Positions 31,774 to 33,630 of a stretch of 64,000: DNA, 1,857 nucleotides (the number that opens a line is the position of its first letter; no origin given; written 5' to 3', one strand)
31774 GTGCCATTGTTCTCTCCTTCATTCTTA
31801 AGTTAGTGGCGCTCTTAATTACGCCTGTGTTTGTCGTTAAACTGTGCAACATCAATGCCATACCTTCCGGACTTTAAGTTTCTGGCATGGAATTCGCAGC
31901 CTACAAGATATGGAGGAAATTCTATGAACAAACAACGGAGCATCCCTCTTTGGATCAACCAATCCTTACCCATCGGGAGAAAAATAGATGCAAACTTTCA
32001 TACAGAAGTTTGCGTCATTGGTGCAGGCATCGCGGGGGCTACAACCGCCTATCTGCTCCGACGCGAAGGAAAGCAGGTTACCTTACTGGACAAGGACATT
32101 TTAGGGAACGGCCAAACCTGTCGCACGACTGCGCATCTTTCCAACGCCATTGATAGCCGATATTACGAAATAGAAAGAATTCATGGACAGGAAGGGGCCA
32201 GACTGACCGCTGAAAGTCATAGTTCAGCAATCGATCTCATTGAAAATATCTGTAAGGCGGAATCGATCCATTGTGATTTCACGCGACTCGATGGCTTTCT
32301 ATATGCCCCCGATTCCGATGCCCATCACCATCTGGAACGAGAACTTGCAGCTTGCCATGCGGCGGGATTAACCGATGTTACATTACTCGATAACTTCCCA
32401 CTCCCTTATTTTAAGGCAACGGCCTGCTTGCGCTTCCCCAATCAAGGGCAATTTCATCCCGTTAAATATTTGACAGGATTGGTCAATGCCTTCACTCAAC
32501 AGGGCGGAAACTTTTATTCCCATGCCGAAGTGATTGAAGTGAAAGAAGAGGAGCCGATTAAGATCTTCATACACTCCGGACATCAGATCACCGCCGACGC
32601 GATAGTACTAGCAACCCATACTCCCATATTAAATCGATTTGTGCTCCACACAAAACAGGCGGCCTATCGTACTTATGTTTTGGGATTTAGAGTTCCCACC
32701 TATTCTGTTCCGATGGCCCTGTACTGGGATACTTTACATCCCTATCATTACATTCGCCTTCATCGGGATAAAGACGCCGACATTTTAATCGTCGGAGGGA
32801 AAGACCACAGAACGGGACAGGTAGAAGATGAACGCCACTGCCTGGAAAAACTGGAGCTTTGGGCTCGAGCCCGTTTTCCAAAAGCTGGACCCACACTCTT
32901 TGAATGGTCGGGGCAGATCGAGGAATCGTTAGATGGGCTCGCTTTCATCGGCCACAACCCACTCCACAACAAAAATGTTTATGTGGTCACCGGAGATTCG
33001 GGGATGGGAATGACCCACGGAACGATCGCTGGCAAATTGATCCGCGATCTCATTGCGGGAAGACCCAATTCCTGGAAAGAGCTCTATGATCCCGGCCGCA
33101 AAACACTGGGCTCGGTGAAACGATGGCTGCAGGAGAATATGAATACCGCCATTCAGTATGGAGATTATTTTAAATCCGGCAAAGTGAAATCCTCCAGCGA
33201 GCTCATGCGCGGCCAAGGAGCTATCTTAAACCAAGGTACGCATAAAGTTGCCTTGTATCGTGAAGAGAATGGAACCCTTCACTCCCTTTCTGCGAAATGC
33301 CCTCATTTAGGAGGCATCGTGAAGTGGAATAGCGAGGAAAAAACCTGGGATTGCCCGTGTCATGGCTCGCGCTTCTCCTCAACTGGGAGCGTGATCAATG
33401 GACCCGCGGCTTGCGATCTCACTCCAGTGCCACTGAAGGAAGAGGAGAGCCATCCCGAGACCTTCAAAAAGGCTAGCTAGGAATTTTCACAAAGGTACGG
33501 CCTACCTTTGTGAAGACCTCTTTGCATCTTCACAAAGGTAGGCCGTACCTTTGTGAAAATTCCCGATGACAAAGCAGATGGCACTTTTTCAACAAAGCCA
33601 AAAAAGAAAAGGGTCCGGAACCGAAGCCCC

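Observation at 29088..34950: General-stress-type gene island in which seven transcription units carry sigma-54 -24/-12 promoters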

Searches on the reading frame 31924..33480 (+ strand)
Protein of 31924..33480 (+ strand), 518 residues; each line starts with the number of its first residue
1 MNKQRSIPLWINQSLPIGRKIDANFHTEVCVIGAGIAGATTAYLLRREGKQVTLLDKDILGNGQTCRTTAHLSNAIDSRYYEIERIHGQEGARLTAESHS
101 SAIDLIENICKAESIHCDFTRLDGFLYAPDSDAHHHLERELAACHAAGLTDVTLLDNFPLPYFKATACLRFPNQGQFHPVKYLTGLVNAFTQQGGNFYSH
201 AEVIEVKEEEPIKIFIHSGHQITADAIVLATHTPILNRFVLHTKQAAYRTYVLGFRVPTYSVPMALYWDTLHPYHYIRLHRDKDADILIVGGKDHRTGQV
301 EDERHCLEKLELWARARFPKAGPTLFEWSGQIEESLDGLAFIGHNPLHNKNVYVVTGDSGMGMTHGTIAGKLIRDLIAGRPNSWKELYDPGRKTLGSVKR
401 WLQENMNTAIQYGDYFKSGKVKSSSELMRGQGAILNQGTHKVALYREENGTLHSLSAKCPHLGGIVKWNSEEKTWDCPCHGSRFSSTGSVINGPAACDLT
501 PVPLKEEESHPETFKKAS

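Call 7: search_protein_families(library=pfam, proteins=[window:31924-33480:+], max_evalue=0.01)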
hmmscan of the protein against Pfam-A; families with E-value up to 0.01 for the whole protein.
window:31924-33480:+ (518 aa): 14 families
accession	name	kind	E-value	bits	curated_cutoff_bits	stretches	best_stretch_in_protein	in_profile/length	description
PF01266.30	DAO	-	3.1e-51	175.4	27.9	1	29-376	2-353/353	FAD dependent oxidoreductase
PF00355.32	Rieske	-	6.9e-13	48.8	20.3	1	420-497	4-82/88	Rieske [2Fe-2S] domain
PF13450.12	NAD_binding_8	-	6.2e-08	33.2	21.9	1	31-58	1-28/68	NAD(P)-binding Rossmann-like domain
PF07992.20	Pyr_redox_2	-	6.4e-06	26.2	26.1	1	28-68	2-43/291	Pyridine nucleotide-disulphide oxidoreductase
PF01494.25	FAD_binding_3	-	1.3e-05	25.1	22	1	27-58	2-33/349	FAD binding domain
PF03486.20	HI0933_like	-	0.00012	22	50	0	28-58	2-32/244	HI0933-like protein Rossmann domain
PF00890.30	FAD_binding_2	-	0.00083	19.1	20.4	1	29-59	2-32/414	FAD binding domain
PF01134.28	GIDA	-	0.0011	18.6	22.1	1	29-63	2-29/391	Glucose inhibited division protein A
PF13738.12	Pyr_redox_3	-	0.0012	18.6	30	0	25-85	163-223/305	Pyridine nucleotide-disulphide oxidoreductase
PF12831.13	FAD_oxidored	-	0.0017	18.1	27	1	28-81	1-51/416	FAD dependent oxidoreductase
PF13806.12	Rieske_2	-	0.0018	18.6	27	1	421-492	5-83/104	Rieske-like [2Fe-2S] domain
PF01262.27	AlaDh_PNT_C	-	0.0053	16.7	23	1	27-59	29-61/214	Alanine dehydrogenase/PNT, C-terminal domain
PF13454.12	NAD_binding_9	-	0.0075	16.7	21.8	0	31-74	2-52/155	FAD-NAD(P)-binding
PF02558.23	ApbA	-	0.0097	16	22.2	0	29-58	1-30/150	Ketopantoate reductase PanE/ApbA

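Call 9: find_homologous_proteins(query=window:31924-33480:+, max_evalue=1e-30)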
Query window:31924-33480:+ (518 aa): 7999 proteins with E <= 1e-30 among 8000 candidates; the best 120 are listed.
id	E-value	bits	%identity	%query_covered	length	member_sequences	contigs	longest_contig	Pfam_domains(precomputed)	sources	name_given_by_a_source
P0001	0.0e+0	1223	100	100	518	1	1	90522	PF01266.31,PF13450.13,PF07992.21,PF00355.33,PF01494.26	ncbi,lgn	-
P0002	7.7e-198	677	57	97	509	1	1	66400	PF01266.31,PF13450.13,PF00890.31,PF07992.21,PF03486.21,PF00355.33,PF01494.26,PF12831.14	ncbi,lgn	-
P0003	2.4e-192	658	55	99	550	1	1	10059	PF01946.24,PF01266.31,PF13450.13,PF00890.31,PF00355.33,PF01494.26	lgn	-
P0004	9.4e-183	627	55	96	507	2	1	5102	PF01266.31,PF13450.13,PF00355.33,PF12831.14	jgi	jgi:glycine/D-amino acid oxidase-like deaminating enzyme/nitrite reductase/ring-hydroxylating ferred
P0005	1.4e-182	626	54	96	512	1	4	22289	PF01946.24,PF01266.31,PF13450.13,PF00890.31,PF07992.21,PF00355.33,PF01494.26,PF12831.14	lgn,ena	-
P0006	6.5e-180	617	56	95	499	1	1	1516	PF01266.31,PF13450.13,PF00890.31,PF00355.33,PF12831.14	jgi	jgi:glycine/D-amino acid oxidase-like deaminating enzyme/nitrite reductase/ring-hydroxylating ferred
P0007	8.5e-180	617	52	97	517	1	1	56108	PF01946.24,PF01266.31,PF13450.13,PF00890.31,PF00355.33,PF12831.14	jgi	jgi:glycine/D-amino acid oxidase-like deaminating enzyme/nitrite reductase/ring-hydroxylating ferred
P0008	1.4e-179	616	55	95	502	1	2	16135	PF01266.31,PF13450.13,PF00890.31,PF07992.21,PF00355.33,PF12831.14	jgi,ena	-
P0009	3.2e-179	615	53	97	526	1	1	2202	PF01946.24,PF01266.31,PF13450.13,PF00890.31,PF00355.33,PF01494.26,PF12831.14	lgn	-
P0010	3.4e-179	615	55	94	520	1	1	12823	PF01266.31,PF13450.13,PF00890.31,PF07992.21,PF00355.33,PF01494.26,PF12831.14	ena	-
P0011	6.2e-179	614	52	97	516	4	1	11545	PF01266.31,PF13450.13,PF00890.31,PF00355.33,PF01494.26,PF12831.14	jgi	jgi:glycine/D-amino acid oxidase-like deaminating enzyme/nitrite reductase/ring-hydroxylating ferred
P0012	2.4e-178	612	54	97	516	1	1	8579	PF01266.31,PF13450.13,PF00890.31,PF07992.21,PF00355.33,PF12831.14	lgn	-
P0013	2.8e-178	612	53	99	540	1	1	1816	PF01266.31,PF13450.13,PF00890.31,PF07992.21,PF00355.33,PF12831.14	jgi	jgi:glycine/D-amino acid oxidase-like deaminating enzyme/nitrite reductase/ring-hydroxylating ferred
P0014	3.0e-178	612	54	98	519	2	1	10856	PF01946.24,PF01266.31,PF13450.13,PF00890.31,PF00355.33,PF01494.26,PF12831.14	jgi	-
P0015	3.7e-178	612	53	99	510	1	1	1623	PF01266.31,PF13450.13,PF00890.31,PF07992.21,PF03486.21,PF00355.33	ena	-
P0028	4.4e-177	608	53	96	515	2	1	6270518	PF01266.31,PF13450.13,PF00890.31,PF03486.21,PF00355.33,PF12831.14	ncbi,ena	-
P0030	4.5e-177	608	53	98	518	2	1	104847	PF01266.31,PF01593.31,PF13450.13,PF00890.31,PF07992.21,PF00355.33,PF01494.26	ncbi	ncbi:MAG: FAD-dependent oxidoreductase [Gemmataceae bacterium]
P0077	7.1e-175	601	54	96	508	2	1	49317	PF01946.24,PF01266.31,PF13450.13,PF00890.31,PF07992.21,PF03486.21,PF00355.33,PF01494.26,PF12831.14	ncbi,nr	ncbi:MAG: FAD-dependent oxidoreductase [Nitrospiraceae bacterium]|nr:MAG: FAD-dependent oxidoreducta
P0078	8.1e-175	601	52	98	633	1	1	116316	PF01266.31,PF01593.31,PF13450.13,PF07992.21,PF00355.33,PF12831.14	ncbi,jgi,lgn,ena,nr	ncbi:MAG TPA: FAD-dependent oxidoreductase [Blastocatellia bacterium]|nr:FAD-dependent oxidoreductas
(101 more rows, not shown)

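Call 12: find_encoding_contigs(protein=P0001, flank=10000, max_places=3)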
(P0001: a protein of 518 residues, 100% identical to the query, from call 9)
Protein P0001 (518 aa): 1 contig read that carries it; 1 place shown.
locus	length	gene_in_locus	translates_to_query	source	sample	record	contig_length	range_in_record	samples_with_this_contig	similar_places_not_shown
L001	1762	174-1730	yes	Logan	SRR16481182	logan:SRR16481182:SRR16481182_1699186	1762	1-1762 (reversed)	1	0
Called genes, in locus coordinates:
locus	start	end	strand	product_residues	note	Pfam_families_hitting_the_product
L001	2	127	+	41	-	?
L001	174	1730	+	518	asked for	PF01266:DAO, PF01494:FAD_binding_3 (weak), PF07992:Pyr_redox_2 (faint), PF13450:NAD_binding_8 (weak), PF00355:Rieske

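Call 14: find_encoding_contigs(protein=P0002, flank=10000, max_places=3)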
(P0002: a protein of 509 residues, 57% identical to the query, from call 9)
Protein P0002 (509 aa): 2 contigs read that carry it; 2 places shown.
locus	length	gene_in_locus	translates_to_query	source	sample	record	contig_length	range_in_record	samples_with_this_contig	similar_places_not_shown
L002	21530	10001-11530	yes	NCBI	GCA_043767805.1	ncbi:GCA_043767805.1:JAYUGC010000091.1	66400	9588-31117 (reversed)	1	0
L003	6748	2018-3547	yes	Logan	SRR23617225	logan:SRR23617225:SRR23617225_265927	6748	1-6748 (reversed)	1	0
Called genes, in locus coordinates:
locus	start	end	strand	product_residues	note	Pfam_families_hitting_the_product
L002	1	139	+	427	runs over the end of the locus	PF00275:EPSP_synthase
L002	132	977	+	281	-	PF08501:Shikimate_dh_N, PF01488:Shikimate_DH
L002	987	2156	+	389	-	PF01264:Chorismate_synt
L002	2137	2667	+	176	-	PF13671:AAA_33 (weak), PF01202:SKI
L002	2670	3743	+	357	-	PF13685:Fe-ADH_2 (weak), PF01761:DHQ_synthase, PF24621:DHQS_C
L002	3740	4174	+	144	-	PF01220:DHquinase_II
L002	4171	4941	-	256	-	-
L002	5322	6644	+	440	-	-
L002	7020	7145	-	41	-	-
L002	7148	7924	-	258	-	PF01048:PNP_UDP_1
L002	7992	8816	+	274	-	PF00248:Aldo_ket_red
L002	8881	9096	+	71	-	PF11752:DUF3309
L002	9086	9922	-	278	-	PF00800:PDT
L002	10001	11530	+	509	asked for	PF00890:FAD_binding_2 (weak), PF01266:DAO, PF01494:FAD_binding_3 (weak), PF03486:HI0933_like (faint), PF07992:Pyr_redox_2 (faint), PF12831:FAD_oxidored (faint), PF13450:NAD_binding_8, PF00355:Rieske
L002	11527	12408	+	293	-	PF01209:Ubie_methyltran, PF13489:Methyltransf_23, PF13649:Methyltransf_25, PF13847:Methyltransf_31, PF08241:Methyltransf_11, PF08242:Methyltransf_12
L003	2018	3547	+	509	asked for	PF00890:FAD_binding_2 (weak), PF01266:DAO, PF01494:FAD_binding_3 (weak), PF03486:HI0933_like (faint), PF07992:Pyr_redox_2 (faint), PF12831:FAD_oxidored (faint), PF13450:NAD_binding_8, PF00355:Rieske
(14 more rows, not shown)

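Call 24: find_homologous_proteins(query=P0122, max_evalue=1e-10)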
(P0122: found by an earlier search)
Query P0122 (147 aa): 385 proteins with E <= 1e-10 among 402 candidates; the best 120 are listed.
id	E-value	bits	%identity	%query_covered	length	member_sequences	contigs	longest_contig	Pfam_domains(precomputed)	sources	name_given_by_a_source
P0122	4.2e-90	317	100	100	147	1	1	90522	PF00210.31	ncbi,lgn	-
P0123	3.0e-64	233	70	99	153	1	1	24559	PF00210.31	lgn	-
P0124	2.4e-61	224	72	99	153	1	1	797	PF00210.31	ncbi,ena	-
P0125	8.2e-61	222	69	97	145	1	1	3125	PF00210.31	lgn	-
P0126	5.1e-59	216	67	99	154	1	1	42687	PF00210.31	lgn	-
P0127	2.4e-55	204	64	99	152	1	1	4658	PF00210.31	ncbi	-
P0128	3.2e-54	201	64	99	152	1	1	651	PF00210.31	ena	-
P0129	3.8e-53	197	65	96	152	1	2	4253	PF00210.31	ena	-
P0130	2.2e-52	195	62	97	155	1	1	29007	PF00210.31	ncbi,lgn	-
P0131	2.1e-51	192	59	99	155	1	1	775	PF00210.31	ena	-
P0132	2.3e-51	191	60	100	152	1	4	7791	PF00210.31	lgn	-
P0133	5.0e-44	168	58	94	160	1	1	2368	PF00210.31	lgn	-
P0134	2.3e-43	166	60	93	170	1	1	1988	PF00210.31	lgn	-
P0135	9.1e-42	160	56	92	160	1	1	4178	PF00210.31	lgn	-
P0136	2.0e-41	159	56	93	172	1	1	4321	PF00210.31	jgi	jgi:starvation-inducible DNA-binding protein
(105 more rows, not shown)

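Call 26: find_related_loci(query=A1, collection=genome_contigs, flank=10000)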
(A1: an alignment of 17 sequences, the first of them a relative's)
Query A1 (147 aa) in genome_contigs; peptide patterns used: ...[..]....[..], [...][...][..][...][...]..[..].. (x = any residue, [..] = any of these).
67 stretches matched a pattern; 38 encode a relative of the query (tblastn E <= 1e-3); 38 distinct loci.
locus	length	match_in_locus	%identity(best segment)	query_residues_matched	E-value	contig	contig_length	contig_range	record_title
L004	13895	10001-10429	62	5-147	5e-59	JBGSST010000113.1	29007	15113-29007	MAG: Bdellovibrionota bacterium isolate JTS-AC389 k141_3799065, whole genome shotgun sequence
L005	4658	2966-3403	64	2-147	2e-56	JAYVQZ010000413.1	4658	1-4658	MAG: Deltaproteobacteria bacterium isolate GL72_UP_metabinner_28 GL72_UP_metabinner_28_412, whole genome shotgun sequenc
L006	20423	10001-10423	53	7-147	9e-48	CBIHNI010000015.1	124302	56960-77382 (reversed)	MAG TPA_asm: uncultured Bdellovibrio sp. isolate SRR18156191_binner23_Refined_23 genome assembly, contig: ERZ27336852.72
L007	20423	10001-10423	52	7-147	1e-46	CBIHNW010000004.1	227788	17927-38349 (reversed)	MAG TPA_asm: uncultured Bdellovibrio sp. isolate SRR18156208_concoct_28 genome assembly, contig: ERZ27336868.64, whole g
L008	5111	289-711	52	7-147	1e-46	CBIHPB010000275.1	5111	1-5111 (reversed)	MAG TPA_asm: uncultured Bdellovibrio sp. isolate SRR18156191_binner12_Refined_11 genome assembly, contig: ERZ27336852.36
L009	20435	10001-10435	50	2-146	1e-44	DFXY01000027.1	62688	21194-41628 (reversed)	MAG TPA_asm: Bacteriovoracaceae bacterium UBA4096 UBA4096_contig_1698, whole genome shotgun sequence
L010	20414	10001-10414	52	9-146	2e-44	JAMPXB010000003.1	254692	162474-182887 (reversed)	MAG: Bacteriovoracaceae bacterium isolate R2F_R2FSRR_metabat.16 R2F_C16, whole genome shotgun sequence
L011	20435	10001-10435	50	2-146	1e-44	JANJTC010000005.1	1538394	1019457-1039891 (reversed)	MAG: Bacteriovoracaceae bacterium isolate RX1_metabat.bin.2 RX1_k141_103363, whole genome shotgun sequence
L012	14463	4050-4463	52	10-146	5e-44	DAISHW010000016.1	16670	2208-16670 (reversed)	MAG TPA_asm: Bdellovibrionales bacterium isolate CTOTU2297 NODE_1534_length_16670_cov_3.017815, whole genome shotgun seq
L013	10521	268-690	50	7-147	8e-44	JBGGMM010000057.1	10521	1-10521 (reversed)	MAG: Pseudobdellovibrionaceae bacterium isolate bin.014 k141_1521696, whole genome shotgun sequence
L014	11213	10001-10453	48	1-146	1e-43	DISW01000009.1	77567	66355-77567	MAG TPA_asm: Bacteriovoracaceae bacterium UBA6200 UBA6200_contig_233, whole genome shotgun sequence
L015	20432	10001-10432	48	4-147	2e-41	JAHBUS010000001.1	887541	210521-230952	MAG: Bdellovibrionaceae bacterium isolate ACE_BDE3 BDE3_1, whole genome shotgun sequence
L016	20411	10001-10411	55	10-146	2e-39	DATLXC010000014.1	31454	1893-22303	MAG TPA_asm: Bacteriovoracaceae bacterium isolate SMAG_U13236 k141_270284, whole genome shotgun sequence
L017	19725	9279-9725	48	1-147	6e-38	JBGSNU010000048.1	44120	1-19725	MAG: Bdellovibrionales bacterium isolate JTS-AC263 k141_1439911, whole genome shotgun sequence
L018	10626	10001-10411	49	7-144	1e-37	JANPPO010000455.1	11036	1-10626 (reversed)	MAG: Bdellovibrionales bacterium isolate VAR_83_metabat_287 VAR_83_k141_5707995, whole genome shotgun sequence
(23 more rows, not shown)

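Call 42: find_encoding_contigs(protein=P0123, flank=10000, max_places=2)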
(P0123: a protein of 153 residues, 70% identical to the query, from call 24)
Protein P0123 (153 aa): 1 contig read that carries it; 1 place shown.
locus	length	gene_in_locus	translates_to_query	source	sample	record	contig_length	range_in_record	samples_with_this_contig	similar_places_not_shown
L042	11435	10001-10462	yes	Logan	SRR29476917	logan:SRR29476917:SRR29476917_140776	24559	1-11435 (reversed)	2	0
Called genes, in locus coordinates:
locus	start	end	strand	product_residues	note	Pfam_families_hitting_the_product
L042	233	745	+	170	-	-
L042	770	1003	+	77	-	-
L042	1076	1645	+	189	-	PF11181:YflT (weak)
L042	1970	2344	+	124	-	-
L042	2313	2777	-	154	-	PF00072:Response_reg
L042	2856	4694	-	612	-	-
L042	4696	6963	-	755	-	PF04357:TamB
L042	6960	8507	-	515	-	PF01103:Omp85 (weak)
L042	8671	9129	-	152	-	-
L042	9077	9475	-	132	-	PF07332:Phage_holin_3_6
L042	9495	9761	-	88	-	-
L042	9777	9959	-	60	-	-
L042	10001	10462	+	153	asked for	PF00210:Ferritin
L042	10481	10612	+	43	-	-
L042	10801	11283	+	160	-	-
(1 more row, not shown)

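Call 43: find_encoding_contigs(protein=P0126, flank=10000, max_places=2)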
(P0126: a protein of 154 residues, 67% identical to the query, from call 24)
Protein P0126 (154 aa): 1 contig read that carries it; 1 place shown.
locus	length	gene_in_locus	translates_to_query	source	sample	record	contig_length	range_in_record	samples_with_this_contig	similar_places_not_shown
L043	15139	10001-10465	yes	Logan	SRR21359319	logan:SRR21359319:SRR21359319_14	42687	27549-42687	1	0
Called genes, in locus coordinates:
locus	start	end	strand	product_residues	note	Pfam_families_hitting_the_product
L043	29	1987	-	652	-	-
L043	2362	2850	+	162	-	PF04306:DUF456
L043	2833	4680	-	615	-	-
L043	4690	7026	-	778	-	PF04357:TamB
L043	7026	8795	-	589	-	PF01103:Omp85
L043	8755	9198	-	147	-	-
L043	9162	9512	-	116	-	PF07332:Phage_holin_3_6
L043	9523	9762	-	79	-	-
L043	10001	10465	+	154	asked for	PF00210:Ferritin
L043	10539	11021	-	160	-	-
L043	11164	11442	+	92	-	-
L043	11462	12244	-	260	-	PF03096:Ndr, PF00561:Abhydrolase_1, PF12146:Hydrolase_4, PF12697:Abhydrolase_6, PF08386:Abhydrolase_4 (weak)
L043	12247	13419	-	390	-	-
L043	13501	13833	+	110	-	PF01627:Hpt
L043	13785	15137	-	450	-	?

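Call 51: search_protein_families(library=ncbifam, proteins=[window:31924-33480:+], max_evalue=0.001)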
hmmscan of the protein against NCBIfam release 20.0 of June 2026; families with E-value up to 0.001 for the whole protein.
window:31924-33480:+ (518 aa): 42 families (the best 25 are shown)
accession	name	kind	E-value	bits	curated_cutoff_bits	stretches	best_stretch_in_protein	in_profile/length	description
TIGR03329.1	Phn_aa_oxid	hypoth_equivalog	1.3e-21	76.9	632.8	2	9-240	2-242/460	putative aminophosphonate oxidoreductase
NF050086.1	pipecolate_AmaA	exception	1.2e-19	70.3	600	1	16-378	15-381/425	L-pipecolate oxidase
NF045928.1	Cytb6fFeSPetC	equivalog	9.9e-15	54.4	250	1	449-500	96-149/179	cytochrome b6-f complex iron-sulfur subunit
NF010001.0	PRK13474.1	subfamily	1.5e-14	53.7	154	1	453-500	101-148/178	cytochrome b6-f complex iron-sulfur subunit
TIGR02352.1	thiamin_ThiO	equivalog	4.3e-14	52.4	250.8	1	29-262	1-232/351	glycine oxidase ThiO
NF001933.0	PRK00711.1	subfamily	2e-11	43.5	383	1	28-59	2-33/429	D-amino acid dehydrogenase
TIGR03197.1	MnmC_Cterm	equivalog_domain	7.2e-11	41.8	174.2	1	29-231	2-199/400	FAD-dependent 5-carboxymethylaminomethyl-2-thiouridine(34) oxidoreductase MnmC1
NF002480.1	PRK01747.1-1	equivalog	1.8e-09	36.6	540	1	24-233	246-450/645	bifunctional tRNA (5-methylaminomethyl-2-thiouridine)(34)-methyltransferase MnmC2/FAD-dependent 5-carboxymethylaminomethyl-2-thiouridine(34)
TIGR01416.1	Rieske_proteo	equivalog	2.9e-09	37.2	97.4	1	436-504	93-164/176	ubiquinol-cytochrome c reductase iron-sulfur subunit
NF005545.0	PRK07208.1-1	equivalog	3.6e-08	32.2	451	1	24-73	5-54/504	hypothetical protein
NF040813.1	pro_dh_Thprot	equivalog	9.1e-08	31.6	600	1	29-87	2-55/362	D-proline dehydrogenase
NF009074.0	PRK12409.1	equivalog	2.7e-07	30.1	494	1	28-59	3-34/410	D-amino acid dehydrogenase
TIGR03364.1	HpnW_proposed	hypoth_equivalog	3.8e-07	29.5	285.1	1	27-67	1-41/365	TIGR03364 family FAD-dependent oxidoreductase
NF005560.0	PRK07233.1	equivalog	6.9e-07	28.4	252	0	28-59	2-33/435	hypothetical protein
TIGR02734.1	crtI_fam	subfamily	9.4e-07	27.9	238.1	1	29-58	1-30/504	phytoene desaturase family protein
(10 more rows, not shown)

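Call 59: find_related_loci(query=A1, collection=metagenome_contigs, flank=10000)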
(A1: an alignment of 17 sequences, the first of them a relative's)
Query A1 (147 aa) in metagenome_contigs; peptide patterns used: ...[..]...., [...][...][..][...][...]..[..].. (x = any residue, [..] = any of these).
237 stretches matched a pattern; 18 encode a relative of the query (tblastn E <= 1e-3); 18 distinct loci.
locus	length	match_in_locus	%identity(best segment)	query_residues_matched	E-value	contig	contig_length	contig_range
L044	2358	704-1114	54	10-146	9e-46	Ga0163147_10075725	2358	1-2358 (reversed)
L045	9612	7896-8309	52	10-146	7e-45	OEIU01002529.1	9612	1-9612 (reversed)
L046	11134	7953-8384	44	4-147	7e-42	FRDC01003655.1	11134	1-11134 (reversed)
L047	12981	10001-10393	52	10-141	6e-41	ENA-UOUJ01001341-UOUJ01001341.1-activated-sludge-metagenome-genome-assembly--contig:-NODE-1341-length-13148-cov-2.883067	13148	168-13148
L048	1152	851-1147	54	10-108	7e-31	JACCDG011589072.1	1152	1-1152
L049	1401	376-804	35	2-147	2e-25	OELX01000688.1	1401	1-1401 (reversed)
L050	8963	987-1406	37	2-144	5e-25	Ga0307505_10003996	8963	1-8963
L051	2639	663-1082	36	2-144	8e-25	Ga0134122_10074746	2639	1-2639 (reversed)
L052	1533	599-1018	35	2-144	4e-24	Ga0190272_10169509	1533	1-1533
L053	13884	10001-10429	51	4-146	4e-37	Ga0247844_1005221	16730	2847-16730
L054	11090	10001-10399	32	10-145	5e-23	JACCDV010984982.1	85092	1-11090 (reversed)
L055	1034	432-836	33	10-145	3e-23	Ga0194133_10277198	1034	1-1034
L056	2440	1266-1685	35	2-144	5e-23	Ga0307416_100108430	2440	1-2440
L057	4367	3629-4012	40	20-147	7e-23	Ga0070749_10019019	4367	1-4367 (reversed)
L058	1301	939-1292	37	10-128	1e-21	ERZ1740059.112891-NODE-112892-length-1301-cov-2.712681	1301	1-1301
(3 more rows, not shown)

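Call 63: find_encoding_contigs(protein=P0077, flank=5000, max_places=1)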
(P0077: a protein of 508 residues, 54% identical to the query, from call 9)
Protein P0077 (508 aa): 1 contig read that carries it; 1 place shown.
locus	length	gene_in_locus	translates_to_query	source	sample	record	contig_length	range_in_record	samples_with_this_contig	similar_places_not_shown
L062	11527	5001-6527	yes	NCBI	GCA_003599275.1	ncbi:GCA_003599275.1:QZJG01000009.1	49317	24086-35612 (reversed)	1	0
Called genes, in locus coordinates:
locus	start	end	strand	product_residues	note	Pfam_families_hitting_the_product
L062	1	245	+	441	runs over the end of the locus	-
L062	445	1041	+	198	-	PF00905:Transpeptidase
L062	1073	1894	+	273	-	PF00561:Abhydrolase_1, PF12146:Hydrolase_4, PF12697:Abhydrolase_6, PF00326:Peptidase_S9 (faint)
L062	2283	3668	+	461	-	PF05359:DUF748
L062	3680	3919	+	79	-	PF04120:Iron_permease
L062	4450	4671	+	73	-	PF05532:CsbD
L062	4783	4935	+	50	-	PF11752:DUF3309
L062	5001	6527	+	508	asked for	PF00890:FAD_binding_2 (faint), PF01266:DAO, PF01494:FAD_binding_3 (weak), PF01946:Thi4 (faint), PF03486:HI0933_like (faint), PF12831:FAD_oxidored (weak), PF13450:NAD_binding_8, PF00355:Rieske, +1 more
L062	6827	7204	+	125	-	PF04972:BON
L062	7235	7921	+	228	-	PF11181:YflT (faint), PF11821:ActD (weak)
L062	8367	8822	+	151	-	PF01814:Hemerythrin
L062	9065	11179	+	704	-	PF00199:Catalase, PF06628:Catalase-rel, PF18011:Catalase_C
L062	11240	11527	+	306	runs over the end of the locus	PF03631:Virul_fac_BrkB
